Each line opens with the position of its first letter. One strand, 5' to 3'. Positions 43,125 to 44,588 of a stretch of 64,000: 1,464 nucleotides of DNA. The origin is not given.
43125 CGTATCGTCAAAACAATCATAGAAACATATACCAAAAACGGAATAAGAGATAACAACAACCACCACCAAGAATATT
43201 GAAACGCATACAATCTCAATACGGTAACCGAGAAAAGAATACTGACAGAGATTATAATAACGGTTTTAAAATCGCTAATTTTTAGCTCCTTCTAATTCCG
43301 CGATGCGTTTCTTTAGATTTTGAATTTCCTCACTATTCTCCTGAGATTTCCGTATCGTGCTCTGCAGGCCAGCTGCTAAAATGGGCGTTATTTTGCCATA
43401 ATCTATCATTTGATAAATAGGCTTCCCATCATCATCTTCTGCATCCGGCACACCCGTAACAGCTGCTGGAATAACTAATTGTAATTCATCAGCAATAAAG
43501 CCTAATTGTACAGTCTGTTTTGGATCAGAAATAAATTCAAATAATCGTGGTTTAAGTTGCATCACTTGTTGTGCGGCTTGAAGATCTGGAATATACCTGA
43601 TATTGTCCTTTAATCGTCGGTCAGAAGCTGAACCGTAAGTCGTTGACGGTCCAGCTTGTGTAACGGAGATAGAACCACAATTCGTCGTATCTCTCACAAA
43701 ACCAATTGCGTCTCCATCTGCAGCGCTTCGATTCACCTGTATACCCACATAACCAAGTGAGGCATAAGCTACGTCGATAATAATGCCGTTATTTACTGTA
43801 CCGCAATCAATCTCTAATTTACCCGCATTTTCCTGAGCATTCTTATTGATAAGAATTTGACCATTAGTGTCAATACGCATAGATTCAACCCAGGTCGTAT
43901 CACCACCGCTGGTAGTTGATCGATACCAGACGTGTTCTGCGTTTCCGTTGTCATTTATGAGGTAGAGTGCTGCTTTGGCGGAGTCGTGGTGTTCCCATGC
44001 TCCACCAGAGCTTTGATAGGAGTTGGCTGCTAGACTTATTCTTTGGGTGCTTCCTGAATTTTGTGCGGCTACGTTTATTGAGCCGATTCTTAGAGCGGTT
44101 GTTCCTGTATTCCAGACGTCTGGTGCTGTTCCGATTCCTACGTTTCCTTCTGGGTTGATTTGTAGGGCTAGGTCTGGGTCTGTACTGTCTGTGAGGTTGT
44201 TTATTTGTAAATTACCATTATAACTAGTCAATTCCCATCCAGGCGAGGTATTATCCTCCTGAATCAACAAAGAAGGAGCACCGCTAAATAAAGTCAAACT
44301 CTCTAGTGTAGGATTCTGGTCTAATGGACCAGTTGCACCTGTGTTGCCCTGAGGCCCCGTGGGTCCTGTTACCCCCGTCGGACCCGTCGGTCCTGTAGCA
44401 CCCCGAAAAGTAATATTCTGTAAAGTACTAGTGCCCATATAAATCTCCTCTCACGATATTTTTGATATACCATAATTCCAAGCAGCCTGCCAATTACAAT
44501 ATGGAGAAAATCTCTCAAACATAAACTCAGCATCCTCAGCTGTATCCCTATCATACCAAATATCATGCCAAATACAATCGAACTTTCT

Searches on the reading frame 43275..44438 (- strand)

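Call 4: search_protein_families(library=pfam, proteins=[window:43275-44438:-], max_evalue=0.01)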
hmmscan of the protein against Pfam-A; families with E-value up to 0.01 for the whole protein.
window:43275-44438:- (387 aa): 2 families
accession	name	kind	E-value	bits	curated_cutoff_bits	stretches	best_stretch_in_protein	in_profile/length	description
PF13884.11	Peptidase_S74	-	1.7e-10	41.5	22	1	272-328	1-58/58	Chaperone of endosialidase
PF01391.23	Collagen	-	0.001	19.2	27.2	1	13-37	31-55/60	Collagen triple helix repeat (20 copies)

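Call 32: search_protein_families(library=ncbifam, proteins=[window:43275-44438:-], max_evalue=0.01)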
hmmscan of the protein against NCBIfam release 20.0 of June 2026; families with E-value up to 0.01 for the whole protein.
window:43275-44438:- (387 aa): 1 family
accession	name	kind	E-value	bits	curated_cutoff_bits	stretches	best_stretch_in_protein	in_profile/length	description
NF038329.2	gly_rich_SclB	equivalog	0.0041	16.1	325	1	12-39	119-146/442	LPXTG-anchored collagen-like adhesin Scl2/SclB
